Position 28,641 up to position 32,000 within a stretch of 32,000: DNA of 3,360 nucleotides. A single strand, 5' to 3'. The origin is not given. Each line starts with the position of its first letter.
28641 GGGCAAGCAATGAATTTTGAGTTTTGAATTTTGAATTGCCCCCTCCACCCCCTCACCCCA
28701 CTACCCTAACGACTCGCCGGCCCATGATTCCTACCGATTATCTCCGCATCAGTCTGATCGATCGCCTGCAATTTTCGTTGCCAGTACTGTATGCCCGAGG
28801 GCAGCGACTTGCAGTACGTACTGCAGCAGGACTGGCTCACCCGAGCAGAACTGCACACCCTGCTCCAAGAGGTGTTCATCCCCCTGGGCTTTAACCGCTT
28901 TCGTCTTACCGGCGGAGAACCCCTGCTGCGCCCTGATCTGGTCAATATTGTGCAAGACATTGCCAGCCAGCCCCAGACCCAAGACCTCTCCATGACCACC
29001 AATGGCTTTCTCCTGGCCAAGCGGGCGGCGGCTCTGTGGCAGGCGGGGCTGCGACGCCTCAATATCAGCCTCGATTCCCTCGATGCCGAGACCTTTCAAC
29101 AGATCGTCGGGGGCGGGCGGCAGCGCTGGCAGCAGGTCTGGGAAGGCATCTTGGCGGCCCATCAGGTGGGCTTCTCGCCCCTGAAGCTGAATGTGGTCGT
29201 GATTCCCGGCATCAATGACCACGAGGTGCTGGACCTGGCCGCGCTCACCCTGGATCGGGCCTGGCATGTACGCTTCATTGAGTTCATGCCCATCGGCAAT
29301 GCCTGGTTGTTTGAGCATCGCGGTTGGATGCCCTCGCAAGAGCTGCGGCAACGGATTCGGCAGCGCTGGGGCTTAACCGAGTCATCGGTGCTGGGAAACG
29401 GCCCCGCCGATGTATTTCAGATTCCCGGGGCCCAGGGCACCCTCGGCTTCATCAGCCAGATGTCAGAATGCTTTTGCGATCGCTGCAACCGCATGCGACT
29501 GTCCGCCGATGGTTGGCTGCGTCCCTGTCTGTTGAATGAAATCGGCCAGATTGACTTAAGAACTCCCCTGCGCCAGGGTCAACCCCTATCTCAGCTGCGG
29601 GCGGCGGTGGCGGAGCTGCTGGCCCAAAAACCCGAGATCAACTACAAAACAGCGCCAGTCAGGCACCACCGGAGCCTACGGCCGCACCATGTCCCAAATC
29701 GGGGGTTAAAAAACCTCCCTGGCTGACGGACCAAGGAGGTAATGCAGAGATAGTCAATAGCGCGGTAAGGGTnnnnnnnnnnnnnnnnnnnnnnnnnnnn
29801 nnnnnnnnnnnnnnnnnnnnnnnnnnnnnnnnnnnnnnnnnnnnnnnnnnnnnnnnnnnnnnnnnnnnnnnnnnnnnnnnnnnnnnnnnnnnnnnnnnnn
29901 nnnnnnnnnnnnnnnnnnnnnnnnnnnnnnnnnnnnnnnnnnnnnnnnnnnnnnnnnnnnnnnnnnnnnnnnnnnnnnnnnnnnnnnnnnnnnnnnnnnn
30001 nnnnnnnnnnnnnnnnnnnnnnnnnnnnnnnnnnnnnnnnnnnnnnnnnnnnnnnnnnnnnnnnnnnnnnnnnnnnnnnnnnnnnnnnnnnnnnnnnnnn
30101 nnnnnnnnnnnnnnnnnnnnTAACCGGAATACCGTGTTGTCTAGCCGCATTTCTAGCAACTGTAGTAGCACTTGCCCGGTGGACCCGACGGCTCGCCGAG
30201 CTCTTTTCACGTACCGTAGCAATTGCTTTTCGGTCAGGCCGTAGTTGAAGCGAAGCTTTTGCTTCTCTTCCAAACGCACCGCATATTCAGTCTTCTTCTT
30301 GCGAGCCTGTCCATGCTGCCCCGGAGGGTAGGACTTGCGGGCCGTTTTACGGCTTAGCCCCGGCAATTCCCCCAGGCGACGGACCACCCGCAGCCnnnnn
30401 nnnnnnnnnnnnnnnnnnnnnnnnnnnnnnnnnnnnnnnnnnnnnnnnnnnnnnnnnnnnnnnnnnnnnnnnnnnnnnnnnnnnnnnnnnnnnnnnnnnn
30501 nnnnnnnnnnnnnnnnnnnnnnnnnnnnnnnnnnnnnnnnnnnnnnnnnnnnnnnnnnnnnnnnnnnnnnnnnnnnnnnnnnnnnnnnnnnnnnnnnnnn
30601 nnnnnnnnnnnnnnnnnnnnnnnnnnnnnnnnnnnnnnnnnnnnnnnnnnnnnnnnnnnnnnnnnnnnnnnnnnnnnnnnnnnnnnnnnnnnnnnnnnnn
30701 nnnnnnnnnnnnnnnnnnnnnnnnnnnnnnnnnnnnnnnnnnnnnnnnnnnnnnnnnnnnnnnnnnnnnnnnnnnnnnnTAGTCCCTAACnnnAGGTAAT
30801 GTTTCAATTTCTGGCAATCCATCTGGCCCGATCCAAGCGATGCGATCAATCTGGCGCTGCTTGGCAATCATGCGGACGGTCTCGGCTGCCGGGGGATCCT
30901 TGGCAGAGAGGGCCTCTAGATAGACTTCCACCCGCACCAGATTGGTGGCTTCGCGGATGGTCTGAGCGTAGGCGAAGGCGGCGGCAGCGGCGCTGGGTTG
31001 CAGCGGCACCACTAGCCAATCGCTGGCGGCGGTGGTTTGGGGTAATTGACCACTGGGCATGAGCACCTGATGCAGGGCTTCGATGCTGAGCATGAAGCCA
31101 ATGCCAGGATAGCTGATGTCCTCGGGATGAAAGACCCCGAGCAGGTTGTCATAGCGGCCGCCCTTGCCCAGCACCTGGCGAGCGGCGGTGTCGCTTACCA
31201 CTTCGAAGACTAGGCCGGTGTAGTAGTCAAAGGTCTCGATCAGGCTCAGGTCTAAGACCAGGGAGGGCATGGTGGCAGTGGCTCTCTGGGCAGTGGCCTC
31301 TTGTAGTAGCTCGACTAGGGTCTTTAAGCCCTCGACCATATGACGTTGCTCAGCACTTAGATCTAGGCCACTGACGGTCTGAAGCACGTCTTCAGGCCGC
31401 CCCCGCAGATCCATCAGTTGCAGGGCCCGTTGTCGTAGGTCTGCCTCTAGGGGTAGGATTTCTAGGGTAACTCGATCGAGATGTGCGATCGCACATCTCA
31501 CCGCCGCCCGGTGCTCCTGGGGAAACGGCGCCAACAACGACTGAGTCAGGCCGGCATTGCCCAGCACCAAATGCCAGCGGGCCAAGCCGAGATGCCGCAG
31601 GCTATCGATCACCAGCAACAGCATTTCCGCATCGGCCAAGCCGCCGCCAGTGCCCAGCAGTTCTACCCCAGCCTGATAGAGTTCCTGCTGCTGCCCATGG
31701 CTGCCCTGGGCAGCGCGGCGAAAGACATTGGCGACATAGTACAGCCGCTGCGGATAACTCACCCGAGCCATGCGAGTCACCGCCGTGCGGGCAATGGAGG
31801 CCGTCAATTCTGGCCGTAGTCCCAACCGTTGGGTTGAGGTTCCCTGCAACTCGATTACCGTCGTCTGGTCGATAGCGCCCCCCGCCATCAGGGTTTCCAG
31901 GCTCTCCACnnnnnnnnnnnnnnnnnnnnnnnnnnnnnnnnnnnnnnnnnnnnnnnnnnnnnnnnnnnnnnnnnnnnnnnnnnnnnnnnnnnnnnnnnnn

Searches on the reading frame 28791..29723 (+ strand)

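Call 8: search_protein_families(library=pfam, proteins=[window:28791-29723:+], max_evalue=0.001)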
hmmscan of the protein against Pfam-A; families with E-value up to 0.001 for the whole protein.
window:28791-29723:+ (311 aa): 2 families
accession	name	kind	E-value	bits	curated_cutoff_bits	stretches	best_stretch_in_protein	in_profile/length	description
PF06463.18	Mob_synth_C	-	1.1e-34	119.6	37.4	1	159-283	2-125/128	Molybdenum Cofactor Synthesis C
PF04055.27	Radical_SAM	-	3.5e-24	86.3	29.5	1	15-151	27-164/166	Radical SAM superfamily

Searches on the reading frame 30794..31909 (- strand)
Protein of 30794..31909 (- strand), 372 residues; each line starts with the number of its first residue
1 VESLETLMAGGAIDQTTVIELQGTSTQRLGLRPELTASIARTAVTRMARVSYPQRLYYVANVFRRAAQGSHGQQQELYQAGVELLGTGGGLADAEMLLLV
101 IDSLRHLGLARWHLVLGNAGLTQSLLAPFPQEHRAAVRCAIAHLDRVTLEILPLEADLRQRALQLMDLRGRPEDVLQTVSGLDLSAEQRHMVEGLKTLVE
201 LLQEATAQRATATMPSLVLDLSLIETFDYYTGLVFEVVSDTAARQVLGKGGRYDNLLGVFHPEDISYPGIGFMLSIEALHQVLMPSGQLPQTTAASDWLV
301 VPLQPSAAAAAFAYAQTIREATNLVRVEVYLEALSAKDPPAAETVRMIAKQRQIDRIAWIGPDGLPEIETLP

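Call 8: search_protein_families(library=pfam, proteins=[window:30794-31909:-], max_evalue=0.001)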
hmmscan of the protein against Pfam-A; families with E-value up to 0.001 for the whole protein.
window:30794-31909:- (372 aa): 1 family
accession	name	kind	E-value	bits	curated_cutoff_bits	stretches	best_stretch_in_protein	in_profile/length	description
PF13393.11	tRNA-synt_His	-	6.3e-48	164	25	1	1-279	37-308/308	Histidyl-tRNA synthetase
